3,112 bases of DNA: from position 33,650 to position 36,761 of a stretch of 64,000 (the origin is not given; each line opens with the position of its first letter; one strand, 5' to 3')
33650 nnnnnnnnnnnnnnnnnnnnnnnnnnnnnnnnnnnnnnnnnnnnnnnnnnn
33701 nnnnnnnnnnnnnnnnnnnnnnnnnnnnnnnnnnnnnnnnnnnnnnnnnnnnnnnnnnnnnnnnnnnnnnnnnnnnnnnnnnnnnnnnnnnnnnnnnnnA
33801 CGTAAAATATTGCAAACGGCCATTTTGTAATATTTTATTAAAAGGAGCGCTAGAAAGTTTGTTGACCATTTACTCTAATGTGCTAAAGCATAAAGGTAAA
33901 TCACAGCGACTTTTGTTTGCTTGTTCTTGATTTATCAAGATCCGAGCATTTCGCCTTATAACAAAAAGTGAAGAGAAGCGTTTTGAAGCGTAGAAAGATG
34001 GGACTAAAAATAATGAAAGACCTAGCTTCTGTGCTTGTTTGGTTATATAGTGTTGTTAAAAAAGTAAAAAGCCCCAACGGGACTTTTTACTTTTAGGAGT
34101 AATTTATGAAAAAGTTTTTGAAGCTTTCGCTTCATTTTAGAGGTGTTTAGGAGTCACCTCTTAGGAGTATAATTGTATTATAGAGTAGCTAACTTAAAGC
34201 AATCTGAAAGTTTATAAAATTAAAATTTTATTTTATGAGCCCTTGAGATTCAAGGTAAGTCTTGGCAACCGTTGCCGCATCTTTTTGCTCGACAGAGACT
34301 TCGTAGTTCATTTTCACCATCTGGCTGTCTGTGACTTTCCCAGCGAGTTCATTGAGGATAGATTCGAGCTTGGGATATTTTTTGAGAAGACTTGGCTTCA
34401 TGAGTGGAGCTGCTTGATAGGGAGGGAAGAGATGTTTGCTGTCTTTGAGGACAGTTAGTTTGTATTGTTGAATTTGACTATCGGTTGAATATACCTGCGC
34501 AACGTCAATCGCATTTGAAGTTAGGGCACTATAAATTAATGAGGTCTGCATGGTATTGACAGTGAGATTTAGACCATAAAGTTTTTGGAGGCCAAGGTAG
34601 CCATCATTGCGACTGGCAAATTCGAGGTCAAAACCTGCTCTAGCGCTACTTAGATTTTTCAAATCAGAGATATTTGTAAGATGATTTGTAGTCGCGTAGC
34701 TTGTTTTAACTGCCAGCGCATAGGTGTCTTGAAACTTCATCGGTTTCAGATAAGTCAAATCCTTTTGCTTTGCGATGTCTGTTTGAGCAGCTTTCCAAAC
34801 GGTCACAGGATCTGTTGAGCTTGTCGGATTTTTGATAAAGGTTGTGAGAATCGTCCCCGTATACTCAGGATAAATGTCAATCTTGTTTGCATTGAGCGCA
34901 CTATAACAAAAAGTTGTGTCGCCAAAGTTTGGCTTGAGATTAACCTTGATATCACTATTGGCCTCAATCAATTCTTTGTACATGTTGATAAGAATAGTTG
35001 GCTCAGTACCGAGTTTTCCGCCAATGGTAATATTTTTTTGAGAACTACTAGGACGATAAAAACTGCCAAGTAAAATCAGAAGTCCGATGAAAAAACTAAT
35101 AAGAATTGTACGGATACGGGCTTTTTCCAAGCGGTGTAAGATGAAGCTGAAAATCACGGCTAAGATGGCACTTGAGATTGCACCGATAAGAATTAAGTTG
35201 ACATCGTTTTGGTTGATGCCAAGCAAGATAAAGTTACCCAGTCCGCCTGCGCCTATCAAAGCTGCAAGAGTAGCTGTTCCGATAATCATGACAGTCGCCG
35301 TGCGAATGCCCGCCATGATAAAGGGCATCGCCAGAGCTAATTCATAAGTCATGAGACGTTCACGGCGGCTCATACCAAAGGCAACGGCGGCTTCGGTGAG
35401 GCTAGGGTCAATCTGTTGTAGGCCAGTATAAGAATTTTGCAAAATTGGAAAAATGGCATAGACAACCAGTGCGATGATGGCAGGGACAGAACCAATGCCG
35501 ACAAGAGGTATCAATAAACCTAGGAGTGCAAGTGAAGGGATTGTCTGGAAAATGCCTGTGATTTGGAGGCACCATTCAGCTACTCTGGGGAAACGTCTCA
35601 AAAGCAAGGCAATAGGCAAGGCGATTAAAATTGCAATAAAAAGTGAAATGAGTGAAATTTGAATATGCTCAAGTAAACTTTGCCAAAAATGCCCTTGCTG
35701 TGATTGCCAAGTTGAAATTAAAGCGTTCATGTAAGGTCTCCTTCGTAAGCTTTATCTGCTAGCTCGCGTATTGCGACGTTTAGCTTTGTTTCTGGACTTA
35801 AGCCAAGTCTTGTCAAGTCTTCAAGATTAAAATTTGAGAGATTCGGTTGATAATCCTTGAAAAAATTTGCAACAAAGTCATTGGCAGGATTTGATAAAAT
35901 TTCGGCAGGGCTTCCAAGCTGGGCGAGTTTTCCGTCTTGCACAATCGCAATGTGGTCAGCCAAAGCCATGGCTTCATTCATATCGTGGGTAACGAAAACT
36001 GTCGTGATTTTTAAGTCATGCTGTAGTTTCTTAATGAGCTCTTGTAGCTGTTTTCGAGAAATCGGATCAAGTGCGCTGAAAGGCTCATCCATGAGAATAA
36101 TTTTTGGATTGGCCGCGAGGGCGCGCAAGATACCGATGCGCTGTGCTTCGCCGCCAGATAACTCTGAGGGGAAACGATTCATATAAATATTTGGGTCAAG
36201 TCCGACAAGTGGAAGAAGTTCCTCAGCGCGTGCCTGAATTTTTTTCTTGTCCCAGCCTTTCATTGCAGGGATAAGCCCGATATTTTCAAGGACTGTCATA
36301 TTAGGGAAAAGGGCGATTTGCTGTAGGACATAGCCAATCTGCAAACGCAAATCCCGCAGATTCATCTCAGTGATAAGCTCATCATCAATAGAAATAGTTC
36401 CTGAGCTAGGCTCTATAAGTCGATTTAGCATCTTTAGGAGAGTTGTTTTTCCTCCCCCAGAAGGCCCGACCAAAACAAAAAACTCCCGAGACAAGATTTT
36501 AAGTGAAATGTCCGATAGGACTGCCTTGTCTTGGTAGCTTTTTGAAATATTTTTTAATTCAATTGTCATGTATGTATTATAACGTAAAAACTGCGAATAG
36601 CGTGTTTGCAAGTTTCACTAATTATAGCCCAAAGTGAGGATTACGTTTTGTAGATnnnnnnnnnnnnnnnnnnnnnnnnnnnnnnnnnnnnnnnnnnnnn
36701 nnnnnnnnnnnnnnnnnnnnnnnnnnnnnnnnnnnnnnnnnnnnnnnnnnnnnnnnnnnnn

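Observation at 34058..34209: Canonical CiaR-box csRNA with three anti-SD tracts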

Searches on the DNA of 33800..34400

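Call 5: search_rna_families(source=window, start=33800, end=34400, threshold=evalue, max_evalue=10, show_alignments=5)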
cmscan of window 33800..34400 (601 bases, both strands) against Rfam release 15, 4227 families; matches with E-value up to 10: 16.
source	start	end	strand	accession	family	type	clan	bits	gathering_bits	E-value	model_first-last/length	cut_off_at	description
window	34060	34165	-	RF02379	csRNA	Gene; sRNA;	-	24.1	57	0.79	1-93/93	no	Cia-dependent small RNA csRNA1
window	34066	34105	-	RF02438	SpF51_sRNA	Gene; sRNA;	-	22.8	50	0.095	1-45/45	no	Streptococcus sRNA SpF51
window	34061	34141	-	RF02495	ohsC_RNA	Gene; antitoxin;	-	20.5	50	1.5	1-77/77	no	Oppression of Hydrophobic ORF by sRNA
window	34052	34093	+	RF02495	ohsC_RNA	Gene; antitoxin;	-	18.9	50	3.2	1-77/77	no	Oppression of Hydrophobic ORF by sRNA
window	34060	34127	-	RF01859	Phe_leader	Cis-reg; leader;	-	17.8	55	2.7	1-125/125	no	Phenylalanine leader peptide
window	34060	34127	-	RF01459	rliE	Gene; sRNA;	-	16.8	90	3.1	108-182/222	no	Listeria sRNA rliE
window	34003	34127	-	RF02082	STnc540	Gene; sRNA;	-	16.4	38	0.53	1-202/202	no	Enterobacterial sRNA STnc540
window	33918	33952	+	RF04343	Plastid-psbA-2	Cis-reg;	CL00153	16.4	55.8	3.6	1-60/60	no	Plastid-psbA-2 3UTR RNA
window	34000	34067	+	RF01410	BsrC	Gene; sRNA;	-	16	38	3.7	1-87/87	no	BsrC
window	34059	34095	+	RF03940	MIR9563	Gene; miRNA;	-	15.9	90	4.9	1-127/127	no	MIR9563 microRNA precursor family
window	34007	34115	-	RF01770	rimP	Cis-reg; leader;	-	15.9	47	7.9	1-102/102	no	Gammaprotebacteria rimP leader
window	33874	33930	-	RF00681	mir-198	Gene; miRNA;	-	15.5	70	5.3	1-62/62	no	mir-198 microRNA precursor family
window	34069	34211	+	RF02110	DLEU2_6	Gene; lncRNA;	-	15.3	60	3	1-135/135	no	Deleted in lymphocytic leukemia 2 conserved region 6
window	34058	34095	+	RF04157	MIR9486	Gene; miRNA;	-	14.6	100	6.3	1-119/119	no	MIR9486 microRNA precursor family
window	33948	34015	+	RF02842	RefA1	Gene; sRNA;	-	12.9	94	3.7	1-222/222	no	Enterococcus sRNA A1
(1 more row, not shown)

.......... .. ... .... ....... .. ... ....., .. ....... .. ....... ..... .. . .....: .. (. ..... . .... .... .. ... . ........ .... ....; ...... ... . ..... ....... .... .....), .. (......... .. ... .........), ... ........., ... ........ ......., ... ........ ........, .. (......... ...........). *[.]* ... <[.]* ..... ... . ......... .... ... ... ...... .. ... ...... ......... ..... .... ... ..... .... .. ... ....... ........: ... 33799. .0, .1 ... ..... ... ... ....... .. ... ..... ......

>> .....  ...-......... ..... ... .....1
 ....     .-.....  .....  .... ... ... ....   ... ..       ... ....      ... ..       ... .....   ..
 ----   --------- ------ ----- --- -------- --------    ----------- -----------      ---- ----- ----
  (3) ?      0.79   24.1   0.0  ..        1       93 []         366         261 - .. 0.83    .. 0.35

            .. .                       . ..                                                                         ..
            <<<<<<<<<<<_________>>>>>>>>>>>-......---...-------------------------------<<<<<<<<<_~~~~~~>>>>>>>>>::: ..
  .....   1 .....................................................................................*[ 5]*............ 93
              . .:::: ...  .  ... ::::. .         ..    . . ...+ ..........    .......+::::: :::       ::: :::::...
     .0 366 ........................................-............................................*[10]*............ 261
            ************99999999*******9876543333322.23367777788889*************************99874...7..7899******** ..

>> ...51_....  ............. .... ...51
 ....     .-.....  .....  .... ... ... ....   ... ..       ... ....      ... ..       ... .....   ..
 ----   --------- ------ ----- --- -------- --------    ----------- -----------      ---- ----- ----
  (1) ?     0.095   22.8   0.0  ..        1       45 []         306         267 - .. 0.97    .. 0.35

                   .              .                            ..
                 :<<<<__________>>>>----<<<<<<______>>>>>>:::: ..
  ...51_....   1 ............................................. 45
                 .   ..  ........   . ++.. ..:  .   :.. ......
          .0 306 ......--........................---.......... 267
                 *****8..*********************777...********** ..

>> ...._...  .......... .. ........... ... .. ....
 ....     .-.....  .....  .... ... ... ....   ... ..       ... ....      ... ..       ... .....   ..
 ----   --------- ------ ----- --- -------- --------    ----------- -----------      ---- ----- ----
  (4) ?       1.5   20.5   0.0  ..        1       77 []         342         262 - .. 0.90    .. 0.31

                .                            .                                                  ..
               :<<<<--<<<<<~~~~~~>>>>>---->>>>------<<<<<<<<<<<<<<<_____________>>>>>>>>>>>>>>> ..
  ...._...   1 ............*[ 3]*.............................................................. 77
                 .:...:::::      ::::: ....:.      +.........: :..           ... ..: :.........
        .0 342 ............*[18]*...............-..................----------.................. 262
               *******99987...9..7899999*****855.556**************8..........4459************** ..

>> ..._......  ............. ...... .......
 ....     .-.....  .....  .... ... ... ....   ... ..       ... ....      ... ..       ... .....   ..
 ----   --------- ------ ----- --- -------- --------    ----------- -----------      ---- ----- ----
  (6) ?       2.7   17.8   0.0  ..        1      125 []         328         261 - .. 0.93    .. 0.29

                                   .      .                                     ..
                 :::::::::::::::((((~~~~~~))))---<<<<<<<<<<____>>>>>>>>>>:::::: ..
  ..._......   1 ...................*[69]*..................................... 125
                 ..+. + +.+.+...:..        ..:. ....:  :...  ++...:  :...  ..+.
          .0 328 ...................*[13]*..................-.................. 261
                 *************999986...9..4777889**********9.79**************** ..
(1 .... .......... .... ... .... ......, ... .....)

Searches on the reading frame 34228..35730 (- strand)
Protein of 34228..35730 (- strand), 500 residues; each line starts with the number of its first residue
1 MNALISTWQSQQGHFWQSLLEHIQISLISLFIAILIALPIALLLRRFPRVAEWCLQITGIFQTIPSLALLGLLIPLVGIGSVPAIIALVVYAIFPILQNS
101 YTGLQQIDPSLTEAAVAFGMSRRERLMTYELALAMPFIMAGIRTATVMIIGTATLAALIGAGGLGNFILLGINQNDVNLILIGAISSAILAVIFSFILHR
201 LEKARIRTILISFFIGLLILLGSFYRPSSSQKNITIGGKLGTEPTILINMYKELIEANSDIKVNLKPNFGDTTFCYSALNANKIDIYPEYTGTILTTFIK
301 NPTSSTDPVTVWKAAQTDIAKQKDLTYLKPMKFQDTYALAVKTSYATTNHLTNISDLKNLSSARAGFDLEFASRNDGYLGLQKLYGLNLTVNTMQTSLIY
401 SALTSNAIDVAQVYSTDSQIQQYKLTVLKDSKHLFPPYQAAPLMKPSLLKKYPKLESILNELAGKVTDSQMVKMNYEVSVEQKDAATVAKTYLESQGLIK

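Call 9: search_protein_families(library=pfam, proteins=[window:34228-35730:-])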
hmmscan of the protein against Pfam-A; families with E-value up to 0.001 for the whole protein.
window:34228-35730:- (500 aa): 2 families
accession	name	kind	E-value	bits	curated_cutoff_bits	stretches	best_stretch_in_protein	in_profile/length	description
PF04069.17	OpuAC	-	8.2e-58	196.5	21.2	1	232-494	1-256/257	Substrate binding domain of ABC-type glycine betaine transport system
PF00528.27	BPD_transp_1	-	1.7e-22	80.5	26.4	1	34-203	2-180/184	Binding-protein-dependent transport system inner membrane component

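Call 16: find_related_loci(query=window:34228-35730:-, collection=genome_contigs, flank=3000)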
Query window:34228-35730:- (500 aa) in genome_contigs; peptide patterns used: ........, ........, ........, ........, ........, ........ (x = any residue, [..] = any of these).
100 stretches matched a pattern; 51 encode a relative of the query (tblastn E <= 1e-3); 51 distinct loci.
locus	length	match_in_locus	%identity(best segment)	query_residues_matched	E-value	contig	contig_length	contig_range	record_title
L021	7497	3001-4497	74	1-499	0e+0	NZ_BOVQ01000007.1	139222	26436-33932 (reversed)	Lactococcus nasutitermitis strain NBRC 111537 contig7, whole genome shotgun sequence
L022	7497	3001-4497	74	1-498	0e+0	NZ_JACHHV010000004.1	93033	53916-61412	Lactovum miscens strain DSM 14925 Ga0415255_04, whole genome shotgun sequence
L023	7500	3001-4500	70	1-499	0e+0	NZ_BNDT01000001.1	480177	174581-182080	Lactococcus taiwanensis strain NBRC 109049 contig1, whole genome shotgun sequence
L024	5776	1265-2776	60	1-500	0e+0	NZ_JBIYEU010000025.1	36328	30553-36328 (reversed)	Enterococcus sp. UD-01 Ga0592912_25, whole genome shotgun sequence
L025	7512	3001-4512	60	1-500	0e+0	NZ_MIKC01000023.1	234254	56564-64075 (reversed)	Enterococcus ureilyticus strain LMG 26676 3, whole genome shotgun sequence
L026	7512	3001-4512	60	1-500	0e+0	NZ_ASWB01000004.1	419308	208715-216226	Enterococcus moraviensis ATCC BAA-383 acOtp-supercont2.4, whole genome shotgun sequence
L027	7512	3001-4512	60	1-500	0e+0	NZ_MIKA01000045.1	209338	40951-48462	Enterococcus plantarum strain LMG 26214 5, whole genome shotgun sequence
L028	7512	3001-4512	60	1-500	0e+0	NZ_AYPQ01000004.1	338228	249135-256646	Enterococcus crotali strain ETRF1 Contig_343, whole genome shotgun sequence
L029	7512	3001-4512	60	1-500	0e+0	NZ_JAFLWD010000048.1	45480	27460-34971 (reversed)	Candidatus Enterococcus ikei strain DIV0869a scaffold1.48, whole genome shotgun sequence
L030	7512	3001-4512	60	1-500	0e+0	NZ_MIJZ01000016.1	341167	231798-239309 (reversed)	Enterococcus ureasiticus strain DSM 23328 6, whole genome shotgun sequence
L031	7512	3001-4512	60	1-500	0e+0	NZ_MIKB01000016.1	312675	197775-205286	Enterococcus quebecensis strain LMG 26306 6, whole genome shotgun sequence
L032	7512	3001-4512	59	1-500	0e+0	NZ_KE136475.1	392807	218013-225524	Enterococcus caccae ATCC BAA-1240 acOtn-supercont2.4, whole genome shotgun sequence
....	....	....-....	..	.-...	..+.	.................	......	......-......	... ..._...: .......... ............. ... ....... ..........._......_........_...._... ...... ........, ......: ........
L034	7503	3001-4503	55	1-499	9e-180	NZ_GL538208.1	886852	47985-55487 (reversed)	Megasphaera micronuciformis F0359 Scfld98, whole genome shotgun sequence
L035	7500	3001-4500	74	1-499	0e+0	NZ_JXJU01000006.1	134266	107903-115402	Lactococcus fujiensis JCM 16395 Scaffold6, whole genome shotgun sequence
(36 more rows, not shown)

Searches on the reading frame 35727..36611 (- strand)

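Call 9: search_protein_families(library=pfam, proteins=[window:35727-36611:-])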
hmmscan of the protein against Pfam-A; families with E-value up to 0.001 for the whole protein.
window:35727-36611:- (294 aa): 5 families
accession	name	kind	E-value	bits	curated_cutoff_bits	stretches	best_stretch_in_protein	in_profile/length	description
PF00005.33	ABC_tran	-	3.2e-33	115.7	25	1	32-178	1-136/137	ABC transporter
PF13304.12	AAA_21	-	6e-10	40.1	27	0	44-93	1-63/304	AAA domain, putative AbiEii toxin, Type IV TA system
PF02463.25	SMC_N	-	7.4e-06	26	40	0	130-225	124-215/220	RecF/RecN/SMC N terminal domain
PF13401.12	AAA_22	-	0.00011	23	27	1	42-78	5-42/130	AAA domain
PF03193.22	RsgA_GTPase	-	0.00037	20.8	30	1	12-75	77-139/174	RsgA GTPase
